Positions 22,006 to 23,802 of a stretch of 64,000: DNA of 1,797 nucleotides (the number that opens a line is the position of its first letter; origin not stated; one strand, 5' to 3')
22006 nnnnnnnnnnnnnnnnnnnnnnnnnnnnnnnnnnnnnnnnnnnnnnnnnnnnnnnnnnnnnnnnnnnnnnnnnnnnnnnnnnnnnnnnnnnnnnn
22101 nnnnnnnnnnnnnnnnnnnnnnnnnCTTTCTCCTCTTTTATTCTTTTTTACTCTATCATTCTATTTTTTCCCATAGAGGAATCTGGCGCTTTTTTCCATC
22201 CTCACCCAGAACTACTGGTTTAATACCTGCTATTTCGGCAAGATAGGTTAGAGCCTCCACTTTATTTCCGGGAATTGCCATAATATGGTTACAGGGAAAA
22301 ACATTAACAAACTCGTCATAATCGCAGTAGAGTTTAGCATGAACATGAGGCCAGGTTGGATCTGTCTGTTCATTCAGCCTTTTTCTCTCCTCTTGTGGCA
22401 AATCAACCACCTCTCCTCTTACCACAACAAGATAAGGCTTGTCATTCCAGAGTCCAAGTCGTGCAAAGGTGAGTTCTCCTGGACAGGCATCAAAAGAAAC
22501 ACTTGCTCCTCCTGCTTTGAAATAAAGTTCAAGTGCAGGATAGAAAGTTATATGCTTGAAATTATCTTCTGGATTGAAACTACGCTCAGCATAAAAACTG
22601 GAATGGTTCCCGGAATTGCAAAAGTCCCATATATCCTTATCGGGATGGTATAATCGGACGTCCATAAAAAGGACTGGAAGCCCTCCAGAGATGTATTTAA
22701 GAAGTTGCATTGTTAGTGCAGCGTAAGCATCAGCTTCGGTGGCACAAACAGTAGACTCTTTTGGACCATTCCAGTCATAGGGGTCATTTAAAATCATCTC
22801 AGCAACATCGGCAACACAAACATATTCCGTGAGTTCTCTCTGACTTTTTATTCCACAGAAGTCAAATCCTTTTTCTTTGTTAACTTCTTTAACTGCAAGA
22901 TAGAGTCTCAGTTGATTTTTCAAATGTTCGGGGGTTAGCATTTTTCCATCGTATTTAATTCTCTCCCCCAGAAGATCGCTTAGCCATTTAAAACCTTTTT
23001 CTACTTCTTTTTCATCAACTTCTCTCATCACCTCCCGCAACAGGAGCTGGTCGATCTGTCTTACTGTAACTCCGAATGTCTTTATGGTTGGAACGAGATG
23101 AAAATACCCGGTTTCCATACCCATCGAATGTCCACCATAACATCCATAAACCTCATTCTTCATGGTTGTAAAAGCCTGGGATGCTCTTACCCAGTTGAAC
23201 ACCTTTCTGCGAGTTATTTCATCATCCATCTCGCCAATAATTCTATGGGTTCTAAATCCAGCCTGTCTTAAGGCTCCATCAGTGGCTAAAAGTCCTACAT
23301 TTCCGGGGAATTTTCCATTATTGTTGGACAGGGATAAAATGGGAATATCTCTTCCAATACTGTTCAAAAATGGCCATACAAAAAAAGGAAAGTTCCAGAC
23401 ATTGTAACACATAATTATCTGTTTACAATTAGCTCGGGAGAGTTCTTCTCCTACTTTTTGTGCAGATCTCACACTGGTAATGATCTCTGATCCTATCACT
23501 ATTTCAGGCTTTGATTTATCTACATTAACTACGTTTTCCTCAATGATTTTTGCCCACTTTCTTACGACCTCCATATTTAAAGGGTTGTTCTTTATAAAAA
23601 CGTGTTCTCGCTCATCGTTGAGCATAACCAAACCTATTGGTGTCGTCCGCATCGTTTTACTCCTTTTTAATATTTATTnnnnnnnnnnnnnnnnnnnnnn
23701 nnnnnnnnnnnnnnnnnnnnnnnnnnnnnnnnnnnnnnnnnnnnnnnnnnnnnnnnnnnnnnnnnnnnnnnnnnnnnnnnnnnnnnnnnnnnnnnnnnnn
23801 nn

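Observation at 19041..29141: LacI-regulated operon combining sugar ABC transporter, two URO-D-like proteins, a FucI-like isomerase and a tungsten AOR: candidate non-canonical sugar catabolic route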

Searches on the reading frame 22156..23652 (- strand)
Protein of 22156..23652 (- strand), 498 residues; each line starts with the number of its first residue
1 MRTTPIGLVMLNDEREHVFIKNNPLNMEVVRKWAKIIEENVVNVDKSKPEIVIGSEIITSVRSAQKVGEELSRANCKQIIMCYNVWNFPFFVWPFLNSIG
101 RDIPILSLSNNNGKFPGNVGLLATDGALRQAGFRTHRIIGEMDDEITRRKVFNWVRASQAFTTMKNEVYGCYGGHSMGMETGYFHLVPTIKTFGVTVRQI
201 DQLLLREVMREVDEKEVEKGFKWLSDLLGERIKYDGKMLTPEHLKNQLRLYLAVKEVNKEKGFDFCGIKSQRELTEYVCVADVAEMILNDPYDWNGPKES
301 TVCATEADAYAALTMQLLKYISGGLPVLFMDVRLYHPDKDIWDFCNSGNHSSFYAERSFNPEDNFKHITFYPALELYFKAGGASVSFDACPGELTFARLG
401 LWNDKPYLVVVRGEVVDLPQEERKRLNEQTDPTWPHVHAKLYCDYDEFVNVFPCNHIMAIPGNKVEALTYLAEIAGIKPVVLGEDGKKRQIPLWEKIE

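Call 3: search_protein_families(library=pfam, proteins=[window:22156-23652:-])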
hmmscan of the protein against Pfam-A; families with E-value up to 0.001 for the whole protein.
window:22156-23652:- (498 aa): 3 families
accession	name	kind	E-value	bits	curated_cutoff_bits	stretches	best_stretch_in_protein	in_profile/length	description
PF07881.17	Fucose_iso_N1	-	1.7e-37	129.3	28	1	4-166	2-169/169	L-fucose isomerase, first N-terminal domain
PF02952.23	Fucose_iso_C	-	2.6e-26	92.4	29.3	1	344-478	1-138/143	L-fucose isomerase, C-terminal domain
PF07882.17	Fucose_iso_N2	-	1e-12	48.5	22.3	1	265-321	122-178/180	L-fucose isomerase, second N-terminal domain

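Call 4: search_protein_families(library=ncbifam, proteins=[window:22156-23652:-])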
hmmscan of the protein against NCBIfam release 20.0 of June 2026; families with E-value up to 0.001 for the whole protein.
window:22156-23652:- (498 aa): 3 families
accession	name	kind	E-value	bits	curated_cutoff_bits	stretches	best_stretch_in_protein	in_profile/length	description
NF008220.0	PRK10991.1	equivalog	1.2e-33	116.5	775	2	26-339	30-369/591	L-fucose isomerase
TIGR01089.1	fucI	equivalog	4.3e-29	101.3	850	2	26-339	27-366/587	L-fucose isomerase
NF048012.1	SlpQosIsomSftI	equivalog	0.00061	18.6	700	0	45-421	31-388/443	sulfoquinovose isomerase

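Call 26: search_solved_structures(query=window:22156-23652:-, max_evalue=0.01, show_alignments=2)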
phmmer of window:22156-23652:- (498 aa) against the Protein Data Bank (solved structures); distinct sequences matched with E-value up to 0.01: 6.
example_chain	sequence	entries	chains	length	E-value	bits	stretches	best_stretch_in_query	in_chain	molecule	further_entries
3a9r_A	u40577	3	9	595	2.4e-21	79.2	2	25-337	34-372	D-arabinose isomerase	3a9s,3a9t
4c22_A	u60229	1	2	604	6.2e-17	64.7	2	266-337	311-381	L-FUCOSE ISOMERASE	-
4c21_A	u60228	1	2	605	6.2e-17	64.6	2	266-337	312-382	L-FUCOSE ISOMERASE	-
4c20_A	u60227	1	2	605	6.2e-17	64.6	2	266-337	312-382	L-FUCOSE ISOMERASE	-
1fui_A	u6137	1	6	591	9.5e-17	64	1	265-337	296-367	L-FUCOSE ISOMERASE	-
6k1f_A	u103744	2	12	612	9.7e-17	64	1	27-336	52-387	L-fucose isomerase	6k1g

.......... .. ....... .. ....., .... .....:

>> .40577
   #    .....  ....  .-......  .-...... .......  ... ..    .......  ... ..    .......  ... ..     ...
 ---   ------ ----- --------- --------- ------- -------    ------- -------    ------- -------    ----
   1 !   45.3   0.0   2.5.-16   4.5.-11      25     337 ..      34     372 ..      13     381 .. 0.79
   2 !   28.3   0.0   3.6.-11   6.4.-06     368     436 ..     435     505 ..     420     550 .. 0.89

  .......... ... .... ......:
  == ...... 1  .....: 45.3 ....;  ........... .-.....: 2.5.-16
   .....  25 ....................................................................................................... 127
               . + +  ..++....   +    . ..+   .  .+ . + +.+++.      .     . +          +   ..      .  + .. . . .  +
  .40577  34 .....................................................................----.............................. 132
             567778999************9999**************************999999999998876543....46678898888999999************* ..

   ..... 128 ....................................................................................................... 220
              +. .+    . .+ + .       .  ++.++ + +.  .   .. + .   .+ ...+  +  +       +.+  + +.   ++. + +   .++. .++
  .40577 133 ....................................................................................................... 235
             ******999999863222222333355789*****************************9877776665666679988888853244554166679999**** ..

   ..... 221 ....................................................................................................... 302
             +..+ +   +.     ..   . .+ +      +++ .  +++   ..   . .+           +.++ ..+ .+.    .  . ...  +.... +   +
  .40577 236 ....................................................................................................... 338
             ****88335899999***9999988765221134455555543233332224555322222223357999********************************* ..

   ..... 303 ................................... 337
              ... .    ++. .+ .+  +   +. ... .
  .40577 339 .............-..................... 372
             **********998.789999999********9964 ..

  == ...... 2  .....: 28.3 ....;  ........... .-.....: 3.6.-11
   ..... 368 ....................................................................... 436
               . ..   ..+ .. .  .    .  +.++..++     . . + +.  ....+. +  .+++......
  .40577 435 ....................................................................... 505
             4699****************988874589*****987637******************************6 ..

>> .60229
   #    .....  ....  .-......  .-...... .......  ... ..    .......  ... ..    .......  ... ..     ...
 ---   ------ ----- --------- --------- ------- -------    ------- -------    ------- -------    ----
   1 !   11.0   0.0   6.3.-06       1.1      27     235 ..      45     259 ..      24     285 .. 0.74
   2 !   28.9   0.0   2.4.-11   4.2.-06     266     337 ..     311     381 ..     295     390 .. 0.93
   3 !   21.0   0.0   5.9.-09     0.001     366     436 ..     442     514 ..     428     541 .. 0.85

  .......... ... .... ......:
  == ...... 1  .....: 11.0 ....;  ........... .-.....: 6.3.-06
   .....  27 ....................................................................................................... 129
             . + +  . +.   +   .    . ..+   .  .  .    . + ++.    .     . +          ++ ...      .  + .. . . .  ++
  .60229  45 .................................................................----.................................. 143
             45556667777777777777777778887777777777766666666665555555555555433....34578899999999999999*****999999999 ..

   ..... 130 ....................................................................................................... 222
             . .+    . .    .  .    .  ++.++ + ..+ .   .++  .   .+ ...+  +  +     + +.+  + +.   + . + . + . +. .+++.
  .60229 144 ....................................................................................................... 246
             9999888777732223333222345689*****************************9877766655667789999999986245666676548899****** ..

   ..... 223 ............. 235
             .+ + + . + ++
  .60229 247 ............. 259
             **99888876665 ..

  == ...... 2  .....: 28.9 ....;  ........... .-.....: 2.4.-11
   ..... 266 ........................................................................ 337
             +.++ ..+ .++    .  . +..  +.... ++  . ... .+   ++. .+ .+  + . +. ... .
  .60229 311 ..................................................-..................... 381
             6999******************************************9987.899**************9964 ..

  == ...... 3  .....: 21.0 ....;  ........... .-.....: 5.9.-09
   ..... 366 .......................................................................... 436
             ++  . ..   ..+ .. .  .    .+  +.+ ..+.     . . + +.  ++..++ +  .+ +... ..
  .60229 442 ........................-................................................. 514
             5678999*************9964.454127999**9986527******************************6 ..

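Call 41: find_homologous_proteins(query=window:22156-23652:-, max_evalue=1e-10)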
Query window:22156-23652:- (498 aa): 1104 proteins with E <= 1e-10 among 8000 candidates; the best 120 are listed.
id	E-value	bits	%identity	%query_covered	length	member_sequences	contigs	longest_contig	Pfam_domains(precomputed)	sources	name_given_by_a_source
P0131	0.0e+0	1051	86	100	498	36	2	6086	PF02952.24,PF07881.18,PF07882.18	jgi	-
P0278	0.0e+0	1049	86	100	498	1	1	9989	PF02952.24,PF07881.18,PF07882.18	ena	-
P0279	0.0e+0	1048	86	100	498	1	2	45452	PF02952.24,PF07881.18,PF07882.18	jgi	-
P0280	0.0e+0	1046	86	100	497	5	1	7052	PF02952.24,PF07881.18,PF07882.18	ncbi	-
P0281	0.0e+0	1014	82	100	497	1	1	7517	PF02952.24,PF07881.18,PF07882.18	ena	-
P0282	0.0e+0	1014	82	100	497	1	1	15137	PF02952.24,PF07881.18,PF07882.18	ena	-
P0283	0.0e+0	1014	82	100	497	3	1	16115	PF02952.24,PF07881.18,PF07882.18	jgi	-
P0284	0.0e+0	1012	81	100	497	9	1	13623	PF02952.24,PF07881.18,PF07882.18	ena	-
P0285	1.7e-298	1009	82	100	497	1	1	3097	PF02952.24,PF07881.18,PF07882.18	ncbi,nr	ncbi:L-fucose/L-arabinose isomerase family protein [Candidatus Aerophobetes bacterium]|nr:L-fucose/L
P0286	3.2e-298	1008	82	100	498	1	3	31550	PF02952.24,PF07881.18,PF07882.18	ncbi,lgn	ncbi:MAG: L-fucose/L-arabinose isomerase family protein [bacterium]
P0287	1.3e-297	1006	82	100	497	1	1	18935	PF02952.24,PF07881.18,PF07882.18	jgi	-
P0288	8.9e-297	1003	82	100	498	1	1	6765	PF02952.24,PF07881.18,PF07882.18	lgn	-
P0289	1.7e-291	985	80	100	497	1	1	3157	PF02952.24,PF07881.18,PF07882.18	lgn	-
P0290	2.8e-286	968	80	98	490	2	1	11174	PF02952.24,PF07881.18,PF07882.18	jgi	-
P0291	2.2e-281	952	77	100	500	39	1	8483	PF02952.24,PF07881.18,PF07882.18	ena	-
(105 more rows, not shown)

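Call 44: find_related_loci(query=A2, collection=metagenome_contigs, flank=8000)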
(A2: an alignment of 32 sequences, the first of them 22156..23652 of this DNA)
Query A2 (498 aa) in metagenome_contigs; peptide patterns used: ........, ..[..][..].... (x = any residue, [..] = any of these).
481 stretches matched a pattern; 458 encode a relative of the query (tblastn E <= 1e-3); the best 80 are kept; 80 distinct loci.
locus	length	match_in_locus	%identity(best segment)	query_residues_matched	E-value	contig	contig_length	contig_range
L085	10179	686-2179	99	1-498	0e+0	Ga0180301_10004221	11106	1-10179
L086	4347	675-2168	86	1-498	0e+0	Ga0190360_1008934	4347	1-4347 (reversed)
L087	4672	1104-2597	86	1-498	0e+0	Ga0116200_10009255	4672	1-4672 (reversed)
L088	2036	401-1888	85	1-497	0e+0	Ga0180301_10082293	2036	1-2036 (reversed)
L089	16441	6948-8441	84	1-498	0e+0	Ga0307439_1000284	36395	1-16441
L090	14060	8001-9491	82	1-497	0e+0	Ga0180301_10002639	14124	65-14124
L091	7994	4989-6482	84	1-498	0e+0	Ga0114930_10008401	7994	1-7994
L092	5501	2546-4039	84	1-498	0e+0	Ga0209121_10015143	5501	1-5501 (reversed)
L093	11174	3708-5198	81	1-497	0e+0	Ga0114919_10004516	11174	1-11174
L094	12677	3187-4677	78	1-497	0e+0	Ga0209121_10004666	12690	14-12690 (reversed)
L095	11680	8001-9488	76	1-497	0e+0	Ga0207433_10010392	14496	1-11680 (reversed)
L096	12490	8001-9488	75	1-497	0e+0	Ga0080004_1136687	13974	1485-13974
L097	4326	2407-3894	75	1-497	0e+0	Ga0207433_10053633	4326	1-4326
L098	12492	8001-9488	75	1-497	0e+0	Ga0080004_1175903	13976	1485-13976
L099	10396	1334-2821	75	1-497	0e+0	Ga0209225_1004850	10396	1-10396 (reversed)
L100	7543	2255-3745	74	1-497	0e+0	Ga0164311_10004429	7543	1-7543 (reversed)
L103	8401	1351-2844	73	1-498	0e+0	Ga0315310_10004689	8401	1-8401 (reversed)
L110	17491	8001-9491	73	1-497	0e+0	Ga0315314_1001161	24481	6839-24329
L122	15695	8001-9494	72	1-497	0e+0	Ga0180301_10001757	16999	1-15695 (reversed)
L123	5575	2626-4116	73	1-497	0e+0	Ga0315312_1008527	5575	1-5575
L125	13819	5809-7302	72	1-497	0e+0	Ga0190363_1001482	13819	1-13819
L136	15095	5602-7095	72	1-498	0e+0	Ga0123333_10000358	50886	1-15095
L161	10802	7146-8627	71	1-495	0e+0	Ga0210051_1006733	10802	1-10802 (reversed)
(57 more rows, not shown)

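Call 45: search_solved_structures(query=A2, max_evalue=0.00001, show_alignments=2)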
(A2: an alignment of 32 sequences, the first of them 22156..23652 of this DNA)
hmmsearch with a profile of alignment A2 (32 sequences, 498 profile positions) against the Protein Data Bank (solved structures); distinct sequences matched with E-value up to 0.00001: 6.
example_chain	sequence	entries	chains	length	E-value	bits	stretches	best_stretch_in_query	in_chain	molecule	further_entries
1fui_A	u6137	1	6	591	1.4e-31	112.9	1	5-338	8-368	L-FUCOSE ISOMERASE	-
6k1f_A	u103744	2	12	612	3.1e-31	111.7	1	5-337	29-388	L-fucose isomerase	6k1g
4c21_A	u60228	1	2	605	1.5e-30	109.5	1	6-337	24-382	L-FUCOSE ISOMERASE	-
4c22_A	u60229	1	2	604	1.5e-30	109.5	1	6-337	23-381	L-FUCOSE ISOMERASE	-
4c20_A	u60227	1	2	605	1.5e-30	109.4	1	6-337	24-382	L-FUCOSE ISOMERASE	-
3a9r_A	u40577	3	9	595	1.6e-30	109.4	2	6-337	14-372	D-arabinose isomerase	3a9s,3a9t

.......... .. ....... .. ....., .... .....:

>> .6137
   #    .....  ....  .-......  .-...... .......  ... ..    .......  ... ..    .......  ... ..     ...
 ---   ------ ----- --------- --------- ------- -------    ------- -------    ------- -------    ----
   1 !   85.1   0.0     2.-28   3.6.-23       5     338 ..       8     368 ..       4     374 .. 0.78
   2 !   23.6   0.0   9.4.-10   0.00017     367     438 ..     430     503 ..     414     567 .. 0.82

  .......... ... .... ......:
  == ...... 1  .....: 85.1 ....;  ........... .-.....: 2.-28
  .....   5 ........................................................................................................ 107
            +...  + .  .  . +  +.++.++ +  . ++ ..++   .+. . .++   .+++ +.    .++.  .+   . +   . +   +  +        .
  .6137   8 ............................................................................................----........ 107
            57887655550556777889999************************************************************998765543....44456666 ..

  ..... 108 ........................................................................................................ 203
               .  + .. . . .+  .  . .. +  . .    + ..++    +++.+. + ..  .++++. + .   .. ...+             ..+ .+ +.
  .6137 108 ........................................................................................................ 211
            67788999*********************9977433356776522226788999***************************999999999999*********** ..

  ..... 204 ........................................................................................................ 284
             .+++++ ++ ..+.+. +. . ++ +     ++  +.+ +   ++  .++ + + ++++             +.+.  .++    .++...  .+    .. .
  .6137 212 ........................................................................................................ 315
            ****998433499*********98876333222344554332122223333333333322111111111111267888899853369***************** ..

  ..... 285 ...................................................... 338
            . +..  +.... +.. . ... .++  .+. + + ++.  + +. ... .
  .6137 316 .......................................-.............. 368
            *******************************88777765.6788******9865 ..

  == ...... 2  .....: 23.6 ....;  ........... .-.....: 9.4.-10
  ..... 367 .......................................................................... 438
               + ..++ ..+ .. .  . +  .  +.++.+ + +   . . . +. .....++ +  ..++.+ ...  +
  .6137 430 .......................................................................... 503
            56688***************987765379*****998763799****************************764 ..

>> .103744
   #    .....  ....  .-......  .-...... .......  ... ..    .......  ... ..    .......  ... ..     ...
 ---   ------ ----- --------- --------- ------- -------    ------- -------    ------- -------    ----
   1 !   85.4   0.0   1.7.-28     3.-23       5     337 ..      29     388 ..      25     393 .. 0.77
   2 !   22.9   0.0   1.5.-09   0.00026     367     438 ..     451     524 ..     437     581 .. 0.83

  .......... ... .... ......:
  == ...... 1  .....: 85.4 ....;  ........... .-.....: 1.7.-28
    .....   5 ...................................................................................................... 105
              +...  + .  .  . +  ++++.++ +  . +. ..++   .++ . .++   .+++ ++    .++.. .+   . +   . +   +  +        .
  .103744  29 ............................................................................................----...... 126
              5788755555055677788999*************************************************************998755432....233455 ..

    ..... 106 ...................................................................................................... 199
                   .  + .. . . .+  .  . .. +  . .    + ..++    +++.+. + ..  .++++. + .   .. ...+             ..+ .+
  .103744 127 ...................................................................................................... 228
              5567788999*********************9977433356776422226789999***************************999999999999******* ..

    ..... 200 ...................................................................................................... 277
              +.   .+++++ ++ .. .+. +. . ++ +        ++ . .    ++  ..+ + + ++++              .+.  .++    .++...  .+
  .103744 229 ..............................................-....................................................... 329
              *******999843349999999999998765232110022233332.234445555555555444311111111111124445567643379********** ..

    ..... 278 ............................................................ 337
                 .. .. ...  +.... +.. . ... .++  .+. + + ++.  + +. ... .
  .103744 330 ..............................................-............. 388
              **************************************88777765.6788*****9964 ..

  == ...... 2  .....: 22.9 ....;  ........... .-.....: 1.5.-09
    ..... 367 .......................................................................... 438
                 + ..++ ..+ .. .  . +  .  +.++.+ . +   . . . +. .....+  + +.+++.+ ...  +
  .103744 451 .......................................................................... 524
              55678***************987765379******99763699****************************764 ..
